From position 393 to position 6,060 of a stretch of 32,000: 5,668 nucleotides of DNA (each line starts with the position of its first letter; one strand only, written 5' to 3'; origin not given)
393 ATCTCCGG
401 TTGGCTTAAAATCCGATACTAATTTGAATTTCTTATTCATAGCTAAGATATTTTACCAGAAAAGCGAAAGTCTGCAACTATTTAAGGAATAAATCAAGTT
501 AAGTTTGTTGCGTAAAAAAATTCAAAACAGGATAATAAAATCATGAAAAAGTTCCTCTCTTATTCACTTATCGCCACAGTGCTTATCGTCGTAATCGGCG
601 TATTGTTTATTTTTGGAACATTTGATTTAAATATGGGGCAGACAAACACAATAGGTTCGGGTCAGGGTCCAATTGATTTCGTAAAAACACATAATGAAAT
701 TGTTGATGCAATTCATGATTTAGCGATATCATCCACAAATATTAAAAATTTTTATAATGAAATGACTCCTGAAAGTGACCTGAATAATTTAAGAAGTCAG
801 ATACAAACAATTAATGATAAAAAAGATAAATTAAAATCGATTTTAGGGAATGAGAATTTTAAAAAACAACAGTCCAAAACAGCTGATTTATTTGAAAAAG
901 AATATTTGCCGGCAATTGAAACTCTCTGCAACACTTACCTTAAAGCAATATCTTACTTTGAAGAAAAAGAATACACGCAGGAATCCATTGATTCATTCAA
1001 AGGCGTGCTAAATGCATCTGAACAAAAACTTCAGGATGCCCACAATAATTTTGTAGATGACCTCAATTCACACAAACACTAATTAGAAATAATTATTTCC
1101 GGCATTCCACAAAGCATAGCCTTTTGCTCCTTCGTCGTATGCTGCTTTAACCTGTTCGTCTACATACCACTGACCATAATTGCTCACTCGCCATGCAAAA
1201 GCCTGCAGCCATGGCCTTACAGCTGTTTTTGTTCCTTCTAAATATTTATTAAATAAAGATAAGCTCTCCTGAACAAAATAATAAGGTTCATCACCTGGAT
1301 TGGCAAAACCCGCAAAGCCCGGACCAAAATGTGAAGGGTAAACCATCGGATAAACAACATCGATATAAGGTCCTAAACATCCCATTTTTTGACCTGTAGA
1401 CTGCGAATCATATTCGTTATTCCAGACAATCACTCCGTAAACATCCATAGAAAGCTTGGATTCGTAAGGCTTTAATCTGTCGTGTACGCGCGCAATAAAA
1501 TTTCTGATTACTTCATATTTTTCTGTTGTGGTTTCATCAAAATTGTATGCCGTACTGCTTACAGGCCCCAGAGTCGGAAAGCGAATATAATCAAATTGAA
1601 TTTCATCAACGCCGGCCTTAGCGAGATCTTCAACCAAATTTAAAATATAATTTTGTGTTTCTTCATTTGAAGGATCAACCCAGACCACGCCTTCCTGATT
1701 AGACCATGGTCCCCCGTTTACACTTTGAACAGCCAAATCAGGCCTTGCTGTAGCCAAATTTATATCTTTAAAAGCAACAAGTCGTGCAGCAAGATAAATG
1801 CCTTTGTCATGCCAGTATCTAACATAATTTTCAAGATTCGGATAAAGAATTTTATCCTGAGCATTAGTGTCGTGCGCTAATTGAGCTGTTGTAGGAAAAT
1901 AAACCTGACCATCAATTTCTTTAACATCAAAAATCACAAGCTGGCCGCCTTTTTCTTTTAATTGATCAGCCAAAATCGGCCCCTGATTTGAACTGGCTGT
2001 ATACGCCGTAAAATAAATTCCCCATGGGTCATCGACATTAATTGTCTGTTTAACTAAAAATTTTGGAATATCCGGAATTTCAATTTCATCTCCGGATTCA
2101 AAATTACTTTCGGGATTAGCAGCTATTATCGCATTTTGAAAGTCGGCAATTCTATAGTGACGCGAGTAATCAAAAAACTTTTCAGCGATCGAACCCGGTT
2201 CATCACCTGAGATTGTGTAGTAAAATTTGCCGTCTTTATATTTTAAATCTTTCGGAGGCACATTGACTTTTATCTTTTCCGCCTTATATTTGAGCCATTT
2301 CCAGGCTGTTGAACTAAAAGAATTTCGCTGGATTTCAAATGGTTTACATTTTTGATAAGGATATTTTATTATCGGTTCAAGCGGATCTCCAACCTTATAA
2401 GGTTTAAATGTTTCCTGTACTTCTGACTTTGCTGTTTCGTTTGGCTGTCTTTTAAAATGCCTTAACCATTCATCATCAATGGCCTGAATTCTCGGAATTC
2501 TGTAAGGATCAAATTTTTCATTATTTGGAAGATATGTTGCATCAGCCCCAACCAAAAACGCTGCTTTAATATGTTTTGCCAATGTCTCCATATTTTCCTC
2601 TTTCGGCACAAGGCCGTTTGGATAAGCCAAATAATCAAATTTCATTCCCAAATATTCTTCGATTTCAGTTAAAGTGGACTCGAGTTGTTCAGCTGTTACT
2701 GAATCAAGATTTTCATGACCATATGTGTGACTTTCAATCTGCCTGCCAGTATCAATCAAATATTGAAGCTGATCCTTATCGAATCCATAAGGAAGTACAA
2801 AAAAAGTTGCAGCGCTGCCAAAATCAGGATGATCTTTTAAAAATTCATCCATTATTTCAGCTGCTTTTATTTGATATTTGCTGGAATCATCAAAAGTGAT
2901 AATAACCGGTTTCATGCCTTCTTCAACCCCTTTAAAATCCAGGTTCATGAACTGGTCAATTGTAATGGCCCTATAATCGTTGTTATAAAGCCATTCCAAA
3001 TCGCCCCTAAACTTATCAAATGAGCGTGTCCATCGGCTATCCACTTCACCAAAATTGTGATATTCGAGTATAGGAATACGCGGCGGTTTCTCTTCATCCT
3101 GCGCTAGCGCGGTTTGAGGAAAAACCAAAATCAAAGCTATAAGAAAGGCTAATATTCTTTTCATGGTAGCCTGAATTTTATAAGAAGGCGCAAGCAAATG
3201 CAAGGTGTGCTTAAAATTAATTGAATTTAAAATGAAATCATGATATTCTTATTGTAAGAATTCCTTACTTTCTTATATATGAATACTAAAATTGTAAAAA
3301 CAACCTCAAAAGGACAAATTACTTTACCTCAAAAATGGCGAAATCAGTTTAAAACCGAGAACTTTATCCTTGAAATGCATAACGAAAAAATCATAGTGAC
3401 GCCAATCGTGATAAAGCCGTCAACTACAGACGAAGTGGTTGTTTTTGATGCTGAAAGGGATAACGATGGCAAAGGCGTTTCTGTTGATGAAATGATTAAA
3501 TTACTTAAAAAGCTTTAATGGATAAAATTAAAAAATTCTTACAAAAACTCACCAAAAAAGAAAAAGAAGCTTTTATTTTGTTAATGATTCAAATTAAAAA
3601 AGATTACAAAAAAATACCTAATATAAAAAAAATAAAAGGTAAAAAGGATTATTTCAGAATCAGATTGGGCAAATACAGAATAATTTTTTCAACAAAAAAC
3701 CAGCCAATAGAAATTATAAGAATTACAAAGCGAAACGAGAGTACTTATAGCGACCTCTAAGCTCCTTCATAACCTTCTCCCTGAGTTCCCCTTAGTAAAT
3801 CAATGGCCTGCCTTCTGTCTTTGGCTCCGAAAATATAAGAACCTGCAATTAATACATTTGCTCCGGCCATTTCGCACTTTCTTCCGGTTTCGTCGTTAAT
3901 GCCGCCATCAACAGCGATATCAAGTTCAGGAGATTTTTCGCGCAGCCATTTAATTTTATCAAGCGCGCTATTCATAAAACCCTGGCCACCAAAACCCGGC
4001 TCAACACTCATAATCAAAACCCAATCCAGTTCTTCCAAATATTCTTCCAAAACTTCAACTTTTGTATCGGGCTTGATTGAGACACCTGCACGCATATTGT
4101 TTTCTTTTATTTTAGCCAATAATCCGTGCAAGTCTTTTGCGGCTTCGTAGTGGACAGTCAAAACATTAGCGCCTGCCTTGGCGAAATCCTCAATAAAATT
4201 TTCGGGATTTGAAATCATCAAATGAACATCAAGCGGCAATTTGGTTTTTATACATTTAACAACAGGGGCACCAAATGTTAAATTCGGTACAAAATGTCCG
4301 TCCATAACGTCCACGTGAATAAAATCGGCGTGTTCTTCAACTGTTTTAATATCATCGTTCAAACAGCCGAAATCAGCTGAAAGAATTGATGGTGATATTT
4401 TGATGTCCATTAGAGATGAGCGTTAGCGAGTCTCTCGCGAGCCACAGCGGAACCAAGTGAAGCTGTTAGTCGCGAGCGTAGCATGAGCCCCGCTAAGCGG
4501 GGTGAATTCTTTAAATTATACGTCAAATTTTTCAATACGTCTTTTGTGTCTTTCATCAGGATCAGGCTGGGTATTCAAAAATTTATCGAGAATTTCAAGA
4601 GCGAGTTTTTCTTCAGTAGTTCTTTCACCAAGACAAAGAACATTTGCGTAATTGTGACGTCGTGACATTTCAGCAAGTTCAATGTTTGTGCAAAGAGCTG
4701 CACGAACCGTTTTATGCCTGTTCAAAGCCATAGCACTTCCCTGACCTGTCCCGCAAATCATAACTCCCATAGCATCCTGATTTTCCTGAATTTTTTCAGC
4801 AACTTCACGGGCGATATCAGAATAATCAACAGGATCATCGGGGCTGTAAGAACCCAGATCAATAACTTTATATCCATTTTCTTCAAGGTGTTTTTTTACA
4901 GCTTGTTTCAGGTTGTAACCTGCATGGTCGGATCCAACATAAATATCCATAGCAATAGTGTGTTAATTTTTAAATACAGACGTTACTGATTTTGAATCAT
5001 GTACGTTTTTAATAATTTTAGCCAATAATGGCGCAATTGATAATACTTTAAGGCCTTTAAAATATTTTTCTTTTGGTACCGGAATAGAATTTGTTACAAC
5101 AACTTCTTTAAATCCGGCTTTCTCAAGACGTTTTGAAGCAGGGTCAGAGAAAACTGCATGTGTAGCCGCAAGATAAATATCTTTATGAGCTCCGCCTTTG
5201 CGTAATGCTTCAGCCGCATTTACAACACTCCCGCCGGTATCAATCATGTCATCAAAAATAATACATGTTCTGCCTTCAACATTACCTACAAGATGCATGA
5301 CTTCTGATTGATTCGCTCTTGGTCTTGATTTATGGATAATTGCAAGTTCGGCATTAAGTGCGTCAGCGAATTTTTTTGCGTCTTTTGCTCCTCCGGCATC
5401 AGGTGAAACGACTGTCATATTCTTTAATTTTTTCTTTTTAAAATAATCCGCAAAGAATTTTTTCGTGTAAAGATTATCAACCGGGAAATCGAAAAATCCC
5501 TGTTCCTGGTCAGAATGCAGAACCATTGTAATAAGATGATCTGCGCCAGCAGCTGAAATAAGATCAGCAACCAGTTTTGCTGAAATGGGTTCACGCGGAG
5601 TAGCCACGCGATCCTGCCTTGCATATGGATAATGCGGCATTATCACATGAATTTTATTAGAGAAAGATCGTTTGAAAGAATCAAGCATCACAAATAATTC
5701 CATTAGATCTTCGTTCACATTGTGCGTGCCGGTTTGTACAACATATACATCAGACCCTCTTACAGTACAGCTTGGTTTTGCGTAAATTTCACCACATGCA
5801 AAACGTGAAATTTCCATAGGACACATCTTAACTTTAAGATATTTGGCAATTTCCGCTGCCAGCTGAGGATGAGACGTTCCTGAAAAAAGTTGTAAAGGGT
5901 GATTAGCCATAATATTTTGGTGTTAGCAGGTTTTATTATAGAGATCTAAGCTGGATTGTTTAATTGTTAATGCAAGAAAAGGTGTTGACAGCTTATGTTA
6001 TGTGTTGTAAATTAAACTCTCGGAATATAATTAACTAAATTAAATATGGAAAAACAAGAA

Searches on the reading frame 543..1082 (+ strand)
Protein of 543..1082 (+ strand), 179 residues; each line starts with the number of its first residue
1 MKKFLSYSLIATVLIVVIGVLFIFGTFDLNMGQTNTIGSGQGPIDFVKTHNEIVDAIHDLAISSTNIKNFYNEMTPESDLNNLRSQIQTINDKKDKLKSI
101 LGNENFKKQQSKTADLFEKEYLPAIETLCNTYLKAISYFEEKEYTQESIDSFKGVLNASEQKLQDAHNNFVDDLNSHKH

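Call 6: search_protein_families(library=pfam, proteins=[window:543-1082:+], max_evalue=0.01)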
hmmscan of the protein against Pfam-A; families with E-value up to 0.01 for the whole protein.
window:543-1082:+ (179 aa): 1 family
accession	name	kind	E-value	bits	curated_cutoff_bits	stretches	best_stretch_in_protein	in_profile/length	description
PF04803.17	Cor1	-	0.0076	17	32.1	1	80-146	51-114/132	Cor1/Xlr/Xmr conserved region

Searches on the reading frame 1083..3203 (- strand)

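Call 6: search_protein_families(library=pfam, proteins=[window:1083-3203:-], max_evalue=0.01)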
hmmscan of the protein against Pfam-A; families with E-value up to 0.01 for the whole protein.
window:1083-3203:- (706 aa): 3 families
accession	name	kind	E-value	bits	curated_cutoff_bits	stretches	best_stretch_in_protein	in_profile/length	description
PF13200.12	DUF4015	-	3.2e-85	286.4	27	1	395-705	1-313/313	Putative glycosyl hydrolase domain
PF01522.26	Polysacc_deac_1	-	3.5e-10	40.4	23.1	1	96-201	5-110/124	Polysaccharide deacetylase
PF02638.21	GHL10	-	0.0062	16.1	27.9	0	493-618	113-257/311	Glycosyl hydrolase-like 10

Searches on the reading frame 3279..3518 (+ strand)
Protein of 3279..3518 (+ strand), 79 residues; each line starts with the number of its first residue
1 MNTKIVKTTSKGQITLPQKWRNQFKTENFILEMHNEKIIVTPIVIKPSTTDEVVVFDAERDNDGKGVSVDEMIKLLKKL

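Call 7: search_protein_families(library=pfam, proteins=[window:3279-3518:+], max_evalue=0.01)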
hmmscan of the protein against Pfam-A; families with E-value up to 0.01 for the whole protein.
window:3279-3518:+ (79 aa): 1 family
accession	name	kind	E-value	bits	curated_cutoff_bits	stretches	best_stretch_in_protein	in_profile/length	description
PF04014.23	MazE_antitoxin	-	1.8e-05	25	24.7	1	5-44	1-44/48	Antidote-toxin recognition MazE, bacterial antitoxin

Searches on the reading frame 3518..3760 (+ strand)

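Call 7: search_protein_families(library=pfam, proteins=[window:3518-3760:+], max_evalue=0.01)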
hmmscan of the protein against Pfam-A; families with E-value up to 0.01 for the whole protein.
window:3518-3760:+ (80 aa): 1 family
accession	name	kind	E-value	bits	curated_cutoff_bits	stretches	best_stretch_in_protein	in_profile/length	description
PF05016.21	ParE_toxin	-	4.5e-05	24.4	23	1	18-74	27-87/89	ParE toxin of type II toxin-antitoxin system, parDE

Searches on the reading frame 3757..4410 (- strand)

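Call 6: search_protein_families(library=pfam, proteins=[window:3757-4410:-], max_evalue=0.01)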
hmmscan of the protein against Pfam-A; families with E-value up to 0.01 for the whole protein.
window:3757-4410:- (217 aa): 2 families
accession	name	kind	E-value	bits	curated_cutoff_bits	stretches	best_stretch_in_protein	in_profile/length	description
PF00834.25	Ribul_P_3_epim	-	5.1e-69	232.1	21.1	1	4-194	1-198/198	Ribulose-phosphate 3 epimerase family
PF00215.30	OMPdecase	-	0.0038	17.6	27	0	161-203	173-218/221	Orotidine 5'-phosphate decarboxylase / HUMPS family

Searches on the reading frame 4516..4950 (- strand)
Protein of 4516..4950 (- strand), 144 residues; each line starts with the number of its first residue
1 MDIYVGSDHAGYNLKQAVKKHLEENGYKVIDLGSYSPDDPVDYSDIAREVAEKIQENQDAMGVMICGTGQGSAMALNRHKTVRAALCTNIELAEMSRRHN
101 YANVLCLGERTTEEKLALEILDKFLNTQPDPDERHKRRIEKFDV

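Call 6: search_protein_families(library=pfam, proteins=[window:4516-4950:-], max_evalue=0.01)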
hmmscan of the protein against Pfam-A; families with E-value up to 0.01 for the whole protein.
window:4516-4950:- (144 aa): 1 family
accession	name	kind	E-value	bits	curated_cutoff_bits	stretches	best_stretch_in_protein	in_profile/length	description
PF02502.23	LacAB_rpiB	-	2.8e-53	180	24.7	1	3-141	1-137/138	Ribose/Galactose Isomerase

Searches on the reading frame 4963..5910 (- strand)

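Call 6: search_protein_families(library=pfam, proteins=[window:4963-5910:-], max_evalue=0.01)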
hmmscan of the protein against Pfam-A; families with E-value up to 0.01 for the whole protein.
window:4963-5910:- (315 aa): 5 families
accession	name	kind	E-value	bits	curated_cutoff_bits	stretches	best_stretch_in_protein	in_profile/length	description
PF13793.12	Pribosyltran_N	-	4.2e-43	146.4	25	1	7-122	2-117/117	N-terminal domain of ribose phosphate pyrophosphokinase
PF14572.12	Pribosyl_synth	-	5.8e-27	95.3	27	1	203-314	73-184/184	Phosphoribosyl synthetase-associated domain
PF00156.33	Pribosyltran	-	1.7e-16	60.4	26.3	1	151-271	17-141/158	Phosphoribosyl transferase domain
PF14681.12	UPRTase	-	0.00026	21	27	1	202-249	109-157/206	Uracil phosphoribosyltransferase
PF24390.1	PRTase-CE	-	0.004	17.5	27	1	158-272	58-167/253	PRTase-CE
